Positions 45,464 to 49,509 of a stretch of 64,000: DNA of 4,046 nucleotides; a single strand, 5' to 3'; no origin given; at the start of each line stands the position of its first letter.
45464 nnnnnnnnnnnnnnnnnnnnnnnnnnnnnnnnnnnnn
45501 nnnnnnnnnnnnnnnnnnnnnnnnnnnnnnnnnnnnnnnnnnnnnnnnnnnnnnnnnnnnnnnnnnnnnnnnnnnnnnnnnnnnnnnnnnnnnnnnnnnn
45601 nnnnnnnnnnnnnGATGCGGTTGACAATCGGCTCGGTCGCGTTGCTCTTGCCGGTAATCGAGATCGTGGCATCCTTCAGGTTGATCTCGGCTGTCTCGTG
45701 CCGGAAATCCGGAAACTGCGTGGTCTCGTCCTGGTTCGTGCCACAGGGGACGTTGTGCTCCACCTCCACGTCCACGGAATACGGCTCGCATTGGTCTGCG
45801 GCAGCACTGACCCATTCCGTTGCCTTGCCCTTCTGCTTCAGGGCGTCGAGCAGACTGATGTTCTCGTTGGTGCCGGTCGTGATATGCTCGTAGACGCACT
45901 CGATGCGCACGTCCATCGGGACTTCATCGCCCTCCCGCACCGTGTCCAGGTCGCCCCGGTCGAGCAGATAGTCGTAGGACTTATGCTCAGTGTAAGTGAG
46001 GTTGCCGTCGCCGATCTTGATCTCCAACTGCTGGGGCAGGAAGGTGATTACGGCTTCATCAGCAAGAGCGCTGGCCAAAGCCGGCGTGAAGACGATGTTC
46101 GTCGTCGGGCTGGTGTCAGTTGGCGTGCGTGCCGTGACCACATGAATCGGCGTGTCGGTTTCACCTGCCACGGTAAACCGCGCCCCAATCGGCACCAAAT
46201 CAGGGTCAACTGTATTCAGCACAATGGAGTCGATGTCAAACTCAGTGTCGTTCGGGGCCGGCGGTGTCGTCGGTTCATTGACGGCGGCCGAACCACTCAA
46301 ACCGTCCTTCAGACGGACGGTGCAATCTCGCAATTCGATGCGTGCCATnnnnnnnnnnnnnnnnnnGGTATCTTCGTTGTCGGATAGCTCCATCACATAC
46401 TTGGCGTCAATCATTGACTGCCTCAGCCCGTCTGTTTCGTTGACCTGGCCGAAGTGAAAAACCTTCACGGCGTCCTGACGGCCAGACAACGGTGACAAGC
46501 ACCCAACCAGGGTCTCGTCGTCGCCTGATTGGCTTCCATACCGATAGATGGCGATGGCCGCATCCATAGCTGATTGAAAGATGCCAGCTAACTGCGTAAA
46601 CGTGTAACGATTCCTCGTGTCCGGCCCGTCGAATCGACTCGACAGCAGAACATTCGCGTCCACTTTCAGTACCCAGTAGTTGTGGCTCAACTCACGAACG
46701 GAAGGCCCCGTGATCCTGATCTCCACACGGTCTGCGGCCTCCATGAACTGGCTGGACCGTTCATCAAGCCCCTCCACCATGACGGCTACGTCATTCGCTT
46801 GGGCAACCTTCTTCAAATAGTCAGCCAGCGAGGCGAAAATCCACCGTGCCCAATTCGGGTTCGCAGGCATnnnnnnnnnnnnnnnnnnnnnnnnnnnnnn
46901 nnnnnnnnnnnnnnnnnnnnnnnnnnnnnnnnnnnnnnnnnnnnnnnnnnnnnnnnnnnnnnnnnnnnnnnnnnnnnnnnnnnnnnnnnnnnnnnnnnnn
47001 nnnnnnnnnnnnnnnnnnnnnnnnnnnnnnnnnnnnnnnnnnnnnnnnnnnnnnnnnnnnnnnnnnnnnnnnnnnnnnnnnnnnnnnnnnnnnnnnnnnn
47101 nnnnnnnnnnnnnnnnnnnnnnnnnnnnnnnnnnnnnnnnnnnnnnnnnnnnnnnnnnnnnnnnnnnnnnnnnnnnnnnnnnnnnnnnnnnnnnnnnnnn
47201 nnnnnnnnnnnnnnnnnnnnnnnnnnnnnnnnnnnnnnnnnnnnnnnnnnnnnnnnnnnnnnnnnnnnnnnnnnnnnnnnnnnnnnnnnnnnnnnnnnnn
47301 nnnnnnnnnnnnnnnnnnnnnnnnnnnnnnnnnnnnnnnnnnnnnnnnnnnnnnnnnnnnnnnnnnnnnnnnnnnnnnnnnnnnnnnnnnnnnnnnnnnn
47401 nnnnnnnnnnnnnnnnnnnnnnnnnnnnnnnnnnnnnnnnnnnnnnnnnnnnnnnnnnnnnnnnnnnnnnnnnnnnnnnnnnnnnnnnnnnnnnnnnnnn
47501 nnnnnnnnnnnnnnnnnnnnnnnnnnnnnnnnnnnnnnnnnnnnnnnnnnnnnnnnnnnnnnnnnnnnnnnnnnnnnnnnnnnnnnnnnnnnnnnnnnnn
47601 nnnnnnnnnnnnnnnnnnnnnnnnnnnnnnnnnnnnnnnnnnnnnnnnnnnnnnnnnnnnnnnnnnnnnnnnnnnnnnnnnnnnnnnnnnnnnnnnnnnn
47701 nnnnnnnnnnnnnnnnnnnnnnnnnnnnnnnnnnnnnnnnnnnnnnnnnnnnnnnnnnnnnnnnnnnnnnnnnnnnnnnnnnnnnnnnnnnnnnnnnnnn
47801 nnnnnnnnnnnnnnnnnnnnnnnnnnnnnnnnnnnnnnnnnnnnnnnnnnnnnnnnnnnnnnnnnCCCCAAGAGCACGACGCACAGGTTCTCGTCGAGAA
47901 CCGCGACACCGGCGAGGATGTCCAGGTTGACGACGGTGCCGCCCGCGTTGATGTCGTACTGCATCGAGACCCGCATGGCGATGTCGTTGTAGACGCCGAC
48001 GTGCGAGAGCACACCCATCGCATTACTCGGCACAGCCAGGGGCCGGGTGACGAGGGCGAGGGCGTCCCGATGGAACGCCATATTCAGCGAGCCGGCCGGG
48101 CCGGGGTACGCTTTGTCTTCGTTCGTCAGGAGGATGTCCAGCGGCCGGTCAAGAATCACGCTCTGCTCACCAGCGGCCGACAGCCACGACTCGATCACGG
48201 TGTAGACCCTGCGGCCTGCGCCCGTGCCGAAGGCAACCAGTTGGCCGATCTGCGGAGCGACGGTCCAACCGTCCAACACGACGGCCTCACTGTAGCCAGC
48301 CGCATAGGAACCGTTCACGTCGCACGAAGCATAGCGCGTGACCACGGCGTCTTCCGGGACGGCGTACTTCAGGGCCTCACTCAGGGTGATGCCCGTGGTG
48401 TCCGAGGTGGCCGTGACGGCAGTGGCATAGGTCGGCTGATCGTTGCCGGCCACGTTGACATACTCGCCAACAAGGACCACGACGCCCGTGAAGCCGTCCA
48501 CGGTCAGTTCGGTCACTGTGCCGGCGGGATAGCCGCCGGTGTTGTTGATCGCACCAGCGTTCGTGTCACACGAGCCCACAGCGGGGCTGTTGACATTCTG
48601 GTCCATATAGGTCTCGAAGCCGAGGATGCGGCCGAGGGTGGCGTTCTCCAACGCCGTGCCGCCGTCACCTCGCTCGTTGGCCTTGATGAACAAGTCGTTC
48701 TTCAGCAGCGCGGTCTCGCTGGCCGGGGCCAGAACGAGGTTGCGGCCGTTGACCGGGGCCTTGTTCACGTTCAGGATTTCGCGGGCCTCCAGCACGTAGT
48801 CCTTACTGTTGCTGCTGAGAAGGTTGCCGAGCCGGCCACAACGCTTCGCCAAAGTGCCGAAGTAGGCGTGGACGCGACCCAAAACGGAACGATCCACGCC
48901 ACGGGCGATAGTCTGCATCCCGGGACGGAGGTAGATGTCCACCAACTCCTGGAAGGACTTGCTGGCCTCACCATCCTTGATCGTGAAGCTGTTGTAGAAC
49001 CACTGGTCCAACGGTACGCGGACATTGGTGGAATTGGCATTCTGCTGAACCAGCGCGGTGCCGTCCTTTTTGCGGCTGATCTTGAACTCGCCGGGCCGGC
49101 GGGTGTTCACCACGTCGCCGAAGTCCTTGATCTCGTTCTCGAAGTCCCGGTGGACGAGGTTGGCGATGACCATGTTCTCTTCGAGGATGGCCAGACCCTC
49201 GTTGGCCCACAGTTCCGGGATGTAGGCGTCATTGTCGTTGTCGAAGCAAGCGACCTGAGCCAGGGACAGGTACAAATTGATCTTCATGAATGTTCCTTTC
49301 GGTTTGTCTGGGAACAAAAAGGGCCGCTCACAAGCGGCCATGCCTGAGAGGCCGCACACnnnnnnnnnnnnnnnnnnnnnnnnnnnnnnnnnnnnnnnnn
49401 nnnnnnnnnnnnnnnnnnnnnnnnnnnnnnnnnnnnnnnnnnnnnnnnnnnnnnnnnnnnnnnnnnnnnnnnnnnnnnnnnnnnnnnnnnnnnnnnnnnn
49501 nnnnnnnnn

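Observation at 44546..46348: Tandem major-tail-protein paralogs with conserved termini and a swapped middle domain; 192 bp of perfect identity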

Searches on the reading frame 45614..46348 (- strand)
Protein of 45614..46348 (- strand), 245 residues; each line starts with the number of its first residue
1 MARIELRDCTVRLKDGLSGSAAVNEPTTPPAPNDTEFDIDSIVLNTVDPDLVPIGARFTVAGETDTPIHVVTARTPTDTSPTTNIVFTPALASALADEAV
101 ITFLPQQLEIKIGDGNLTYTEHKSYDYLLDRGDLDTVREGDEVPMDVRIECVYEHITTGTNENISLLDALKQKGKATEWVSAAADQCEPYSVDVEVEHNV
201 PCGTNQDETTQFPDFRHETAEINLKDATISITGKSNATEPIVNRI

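Call 5: search_protein_families(library=pfam, proteins=[window:45614-46348:-], max_evalue=0.1)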
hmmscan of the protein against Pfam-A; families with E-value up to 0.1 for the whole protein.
window:45614-46348:- (245 aa): 1 family
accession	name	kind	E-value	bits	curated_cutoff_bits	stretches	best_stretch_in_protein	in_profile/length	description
PF25138.1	Phage_H_T_join_3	-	0.051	14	27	1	98-172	31-112/125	Phage head-tail joining protein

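Call 6: search_protein_families(library=phrogs, proteins=[window:45614-46348:-], max_evalue=0.01)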
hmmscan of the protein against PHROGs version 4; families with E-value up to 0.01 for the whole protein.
window:45614-46348:- (245 aa): 1 family
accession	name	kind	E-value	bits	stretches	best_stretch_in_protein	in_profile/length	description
phrog_1302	-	tail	0.0043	17.6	1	40-123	102-185/201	distal tail protein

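Call 8: search_dna_similar(query=window:45614-46348:-, collection=phages, mode=protein)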
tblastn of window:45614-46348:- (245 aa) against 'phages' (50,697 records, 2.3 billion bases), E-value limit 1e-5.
No match.

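Call 14: find_homologous_proteins(query=window:45614-46348:-)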
Query window:45614-46348:- (245 aa): 1363 proteins with E <= 0.001 among 2829 candidates; the best 120 are listed.
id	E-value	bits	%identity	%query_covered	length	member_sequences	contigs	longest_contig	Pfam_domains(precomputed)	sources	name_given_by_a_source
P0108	6.0e-158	541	100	100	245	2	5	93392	-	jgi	-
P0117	2.0e-125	435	81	100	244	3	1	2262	-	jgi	-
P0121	5.5e-112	391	79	91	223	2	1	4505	-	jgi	-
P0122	2.5e-111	389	73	100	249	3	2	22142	-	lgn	-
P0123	1.2e-110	387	69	100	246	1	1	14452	-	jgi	jgi:hypothetical protein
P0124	6.6e-110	384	71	100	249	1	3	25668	-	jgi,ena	-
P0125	8.1e-110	384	50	100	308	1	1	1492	-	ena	-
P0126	1.3e-109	383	70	100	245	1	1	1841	-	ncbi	-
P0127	2.0e-109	383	70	100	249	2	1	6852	-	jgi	-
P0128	1.8e-108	380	70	100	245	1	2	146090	-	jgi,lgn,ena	jgi:hypothetical protein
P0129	9.9e-108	377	68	100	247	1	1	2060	-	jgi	-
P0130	1.6e-107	376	67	100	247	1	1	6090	-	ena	-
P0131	3.7e-107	375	68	100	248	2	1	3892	-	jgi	jgi:hypothetical protein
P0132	1.9e-106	373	68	100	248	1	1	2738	-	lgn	-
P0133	1.0e-105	370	67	100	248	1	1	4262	-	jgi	-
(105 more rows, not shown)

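Call 19: find_related_loci(query=A3, collection=genome_contigs, flank=6000)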
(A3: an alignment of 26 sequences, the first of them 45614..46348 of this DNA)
Query A3 (245 aa) in genome_contigs; peptide patterns used: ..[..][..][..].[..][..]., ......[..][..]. (x = any residue, [..] = any of these).
143 stretches matched a pattern; 18 encode a relative of the query (tblastn E <= 1e-3); 18 distinct loci.
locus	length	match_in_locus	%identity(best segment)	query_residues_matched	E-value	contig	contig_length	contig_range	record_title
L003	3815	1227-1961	67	1-244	4e-108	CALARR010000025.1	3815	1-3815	MAG TPA_asm: uncultured Planctomycetales bacterium isolate SRR3330210_bin.80_CONCOCT_v1.1_MAG genome assembly, contig: E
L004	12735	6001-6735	67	1-244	2e-106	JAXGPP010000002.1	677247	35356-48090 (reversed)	MAG: Thermoguttaceae bacterium isolate AnMBR.bin305 bin305_2, whole genome shotgun sequence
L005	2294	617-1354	63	1-244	5e-110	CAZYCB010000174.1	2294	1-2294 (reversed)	MAG TPA_asm: uncultured bacterium isolate binchicken_co255_226 genome assembly, contig: k141_5567317, whole genome shotg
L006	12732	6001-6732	66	1-244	7e-105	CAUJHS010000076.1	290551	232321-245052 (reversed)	MAG: Planctomycetota bacterium isolate KLAP214 genome assembly, contig: KLAP214_516206, whole genome shotgun sequence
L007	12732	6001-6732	66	1-245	2e-100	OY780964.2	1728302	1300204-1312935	MAG: Thermoguttaceae bacterium isolate 5d2646e0-01ad-46f9-a460-09296c79865c genome assembly, chromosome: 1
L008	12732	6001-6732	61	1-244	6e-97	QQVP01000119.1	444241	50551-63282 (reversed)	MAG: Planctomycetota bacterium isolate MB_PLM_2 c_000000000010, whole genome shotgun sequence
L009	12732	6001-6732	61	1-244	2e-96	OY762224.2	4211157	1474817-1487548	MAG: Thermoguttaceae bacterium isolate 39c07490-4977-4a7b-b225-7b15415de21e genome assembly, chromosome: 1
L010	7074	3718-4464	60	1-245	1e-96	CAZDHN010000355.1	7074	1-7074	MAG TPA_asm: uncultured Planctomycetaceae bacterium isolate binchicken_co181_562 genome assembly, contig: NODE_23061_len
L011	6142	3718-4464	60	1-245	1e-96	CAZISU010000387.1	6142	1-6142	MAG TPA_asm: uncultured Planctomycetaceae bacterium isolate binchicken_co243_206 genome assembly, contig: NODE_12605_len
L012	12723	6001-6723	59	1-244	1e-93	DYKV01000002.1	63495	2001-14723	MAG TPA_asm: Anaerolinea sp. isolate SulCav_AS07-7_45_67 SulCav_AS07_7_349_length_63495_cov_37_283228, whole genome shot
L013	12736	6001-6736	59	1-244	1e-80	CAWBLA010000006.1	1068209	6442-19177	MAG: uncultured Planctomycetaceae bacterium isolate MFD02416.bin.2.133 genome assembly, contig: contig_3591, whole genom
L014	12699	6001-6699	58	14-244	7e-76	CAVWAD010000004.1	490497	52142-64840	MAG: uncultured archaeon isolate MFD03726.bin.2.73 genome assembly, contig: contig_30163, whole genome shotgun sequence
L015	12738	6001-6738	50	1-244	2e-74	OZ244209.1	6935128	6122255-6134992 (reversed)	MAG: Pirellulaceae bacterium isolate 335d7ba8-2d67-459b-ad1e-6de88e14e5f0 genome assembly, chromosome: 2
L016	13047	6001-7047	68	1-244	5e-74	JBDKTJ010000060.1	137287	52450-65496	MAG: Thermoguttaceae bacterium isolate 6_bin.38_R1 c_000000893244, whole genome shotgun sequence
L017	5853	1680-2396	47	1-244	2e-71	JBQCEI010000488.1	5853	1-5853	MAG: Aureliella sp. isolate bin122 k127_2627473, whole genome shotgun sequence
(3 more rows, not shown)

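Call 20: find_related_loci(query=A3, collection=viral_contigs, flank=6000)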
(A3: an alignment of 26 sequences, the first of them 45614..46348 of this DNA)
Query A3 (245 aa) in viral_contigs; peptide patterns used: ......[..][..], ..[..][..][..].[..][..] (x = any residue, [..] = any of these).
394 stretches matched a pattern; 283 encode a relative of the query (tblastn E <= 1e-3); the best 80 are kept; 80 distinct loci.
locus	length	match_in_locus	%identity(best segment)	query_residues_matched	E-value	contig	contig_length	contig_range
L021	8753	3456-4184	80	1-244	1e-130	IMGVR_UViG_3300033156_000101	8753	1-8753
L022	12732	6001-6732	70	1-244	1e-115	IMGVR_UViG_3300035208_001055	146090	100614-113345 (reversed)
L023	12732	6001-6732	70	1-244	1e-115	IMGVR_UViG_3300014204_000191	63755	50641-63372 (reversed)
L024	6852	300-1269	70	1-244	1e-115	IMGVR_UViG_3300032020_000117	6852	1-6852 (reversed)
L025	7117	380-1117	68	1-245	4e-115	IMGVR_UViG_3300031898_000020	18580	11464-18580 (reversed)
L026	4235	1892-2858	69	1-244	8e-115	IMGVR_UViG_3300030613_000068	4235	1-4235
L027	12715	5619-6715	67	1-244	1e-110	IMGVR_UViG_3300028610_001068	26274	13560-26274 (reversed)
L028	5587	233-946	69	1-244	1e-110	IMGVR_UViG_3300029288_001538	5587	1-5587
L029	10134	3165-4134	71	1-244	1e-109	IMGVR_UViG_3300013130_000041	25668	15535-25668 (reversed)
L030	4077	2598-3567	71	1-244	1e-110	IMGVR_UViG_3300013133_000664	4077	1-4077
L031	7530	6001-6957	69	1-244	6e-110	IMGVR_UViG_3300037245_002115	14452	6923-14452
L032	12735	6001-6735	67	1-244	2e-108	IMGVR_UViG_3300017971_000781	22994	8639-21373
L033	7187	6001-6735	67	1-244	2e-108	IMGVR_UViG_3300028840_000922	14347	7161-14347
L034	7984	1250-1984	67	1-244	6e-107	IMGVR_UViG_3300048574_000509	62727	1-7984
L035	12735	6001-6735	67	1-244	6e-107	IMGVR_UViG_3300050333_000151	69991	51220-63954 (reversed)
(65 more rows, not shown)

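Call 36: predict_structure(alignment_id=A3)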
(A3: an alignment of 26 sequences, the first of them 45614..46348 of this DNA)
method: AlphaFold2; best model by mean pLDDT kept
length: 245 residues; sequences in the alignment: 26
mean_pLDDT: 77.8   pTM: 0.66
mean pLDDT of the five models: 77.8, 76.5, 72.5, 71.9, 66.3
residues with pLDDT >= 90: 39; 70-90: 157; 50-70: 38; < 50: 11
segments of 3 or more residues with pLDDT < 50: 129-131, 134-140
pLDDT, mean of each block of 10 residues (from residue 1): 77 78 89 93 80 87 88 82 91 90 85 82 58 47 73 81 76 66 56 77 71 78 81 78 80
secondary structure, 60 per line:
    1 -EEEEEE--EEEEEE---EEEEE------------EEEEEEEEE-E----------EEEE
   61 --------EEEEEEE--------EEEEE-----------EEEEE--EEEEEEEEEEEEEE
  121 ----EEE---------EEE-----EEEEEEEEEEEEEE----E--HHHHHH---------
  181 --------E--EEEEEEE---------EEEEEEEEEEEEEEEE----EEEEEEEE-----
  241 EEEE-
elements in order: E2-7 E10-15 E19-23 E36-44 E57-60 E69-75 E84-88 E100-104 E107-120 E125-127 E137-139 E145-158 H166-171 E192-198 E208-223 E228-235 E241-244
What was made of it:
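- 45611..46348 (-): Gene S (the finding's B): short tail-tube subunit, 245 aa, own ATG and AGGAG Shine-Dalgarno site. AF2 model pLDDT 77.8 (call 36).
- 46049..46300 (-): S-specific insertion (codons 17-100), predicted small beta-barrel. Strand-only secondary structure (call 36).
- The S model is only of moderate confidence (pLDDT 77.8, call 36).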

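Call 41: fold_search(model_id=the predicted structure, library=pdb)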
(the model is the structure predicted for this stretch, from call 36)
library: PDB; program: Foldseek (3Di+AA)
matches with E <= 10: 445; with E <= 0.001: 0
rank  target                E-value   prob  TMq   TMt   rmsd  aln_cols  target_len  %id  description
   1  9l0f_G                2.1e-03  0.99  0.29  0.32  12.8       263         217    9  Structure of flexible tail tube of bacteriophage T1 (released 2025-03-12)
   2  9jlf_E                2.7e-03  0.99  0.31  0.34  13.0       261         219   10  Cryo-EM Structure of Bacteriophage FCWL1 head-to-tail interface (released 2025-01-22)
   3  9gtp_M                3.3e-02  0.72  0.22  0.23  12.4       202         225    8  Cryo-EM structure of a contractile injection system in Streptomyces coelicolor, the baseplate complex in extended stat (released 2025-06-18)
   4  8w8p_D                6.9e-02  0.15  0.17  0.05  19.5       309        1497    7  Thermus thermophilus initiation transcription complex containing CMPcPP in the post-translocated state (released 2024-07-24)
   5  9n71_A                7.9e-02  0.89  0.26  0.24  17.3       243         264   12  Tail tube structure of Acinetobacter baumannii phage Mystique (released 2025-03-19)
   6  5x21_D                7.9e-02  0.10  0.14  0.04  20.6       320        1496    6  Crystal structure of Thermus thermophilus transcription initiation complex with GpA and pseudouridimycin (PUM) (released 2017-07-05)
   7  4oio_D                7.9e-02  0.09  0.15  0.04  21.3       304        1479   10  Crystal structure of Thermus thermophilus pre-insertion substrate complex for de novo transcription initiation (released 2014-05-07)
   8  8vjh_B                8.8e-02  0.38  0.24  0.12  23.1       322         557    8  Cryo-EM of tail-tip of bacteriophage Chi (released 2024-10-02)
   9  5x22_D                9.7e-02  0.08  0.12  0.04  20.4       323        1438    6  Crystal structure of Thermus thermophilus transcription initiation complex with GpA and CMPcPP (released 2017-07-05)
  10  4oiq_D                1.0e-01  0.12  0.16  0.05  19.5       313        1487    7  Crystal structure of Thermus thermophilus transcription initiation complex soaked with GE23077 and rifampicin (released 2014-05-07)
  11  8rk3_D                1.4e-01  0.28  0.24  0.12  23.0       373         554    8  Bacteriophage JBD30 baseplate - composite structure (released 2024-08-14)
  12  8w8n_D                1.6e-01  0.06  0.11  0.03  22.6       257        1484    8  Thermus thermophilus initiation transcription complex in the pre-translocated state (released 2024-07-24)
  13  5d4d_N                1.7e-01  0.05  0.10  0.03  23.1       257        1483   10  Crystal structure of Thermus thermophilus product complex for transcription initiation with NAD and CTP (released 2016-07-06)
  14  9hz7_M                1.7e-01  0.93  0.27  0.43   6.8       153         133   10  Agrobacterium phage 7-7-1 tail (released 2025-12-10)
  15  8v3t_B                2.3e-01  0.96  0.33  0.52   6.0       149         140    9  CryoEM Structure of Diffocin - precontracted - Collar (released 2024-08-28)
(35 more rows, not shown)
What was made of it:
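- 45611..46348 (-): Foldseek matches the T1 tail tube with prob 0.99 (call 41).
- On Siphovirus major tail (tube) protein, Hcp/gpV-N/T4 gp19 fold class: Foldseek matches the T1 tube with prob 0.99 (call 41).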

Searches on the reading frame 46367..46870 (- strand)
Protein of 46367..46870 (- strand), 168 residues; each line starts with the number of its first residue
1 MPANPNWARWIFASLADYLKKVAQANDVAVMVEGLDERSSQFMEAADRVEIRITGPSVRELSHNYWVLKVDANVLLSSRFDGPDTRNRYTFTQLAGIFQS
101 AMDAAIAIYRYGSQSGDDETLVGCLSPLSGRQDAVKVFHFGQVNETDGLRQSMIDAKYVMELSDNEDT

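Call 5: search_protein_families(library=pfam, proteins=[window:46367-46870:-], max_evalue=0.1)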
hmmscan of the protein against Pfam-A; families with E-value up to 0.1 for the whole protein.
window:46367-46870:- (168 aa): 1 family
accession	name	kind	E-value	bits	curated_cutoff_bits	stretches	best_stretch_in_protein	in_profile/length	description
PF16824.11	CBM_26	-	0.029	15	26.6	0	29-92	21-83/125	C-terminal carbohydrate-binding module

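Call 6: search_protein_families(library=phrogs, proteins=[window:46367-46870:-], max_evalue=0.01)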
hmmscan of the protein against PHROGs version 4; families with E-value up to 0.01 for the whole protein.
window:46367-46870:- (168 aa): 0 families

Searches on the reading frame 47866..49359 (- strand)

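Call 5: search_protein_families(library=pfam, proteins=[window:47866-49359:-], max_evalue=0.1)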
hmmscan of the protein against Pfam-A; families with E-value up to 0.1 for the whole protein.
window:47866-49359:- (498 aa): 1 family
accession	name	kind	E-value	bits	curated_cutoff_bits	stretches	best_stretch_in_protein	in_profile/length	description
PF11651.14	P22_CoatProtein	-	2.3e-28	99.6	24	2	47-292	8-249/423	P22 coat protein - gene protein 5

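Call 6: search_protein_families(library=phrogs, proteins=[window:47866-49359:-], max_evalue=0.01)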
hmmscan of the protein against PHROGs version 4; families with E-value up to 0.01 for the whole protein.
window:47866-49359:- (498 aa): 2 families
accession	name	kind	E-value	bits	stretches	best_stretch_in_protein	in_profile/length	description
phrog_283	-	head and packaging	1.2e-60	206.9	2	43-342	5-303/385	major head protein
phrog_267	-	head and packaging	2.9e-23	83.7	1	37-271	33-266/410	major head protein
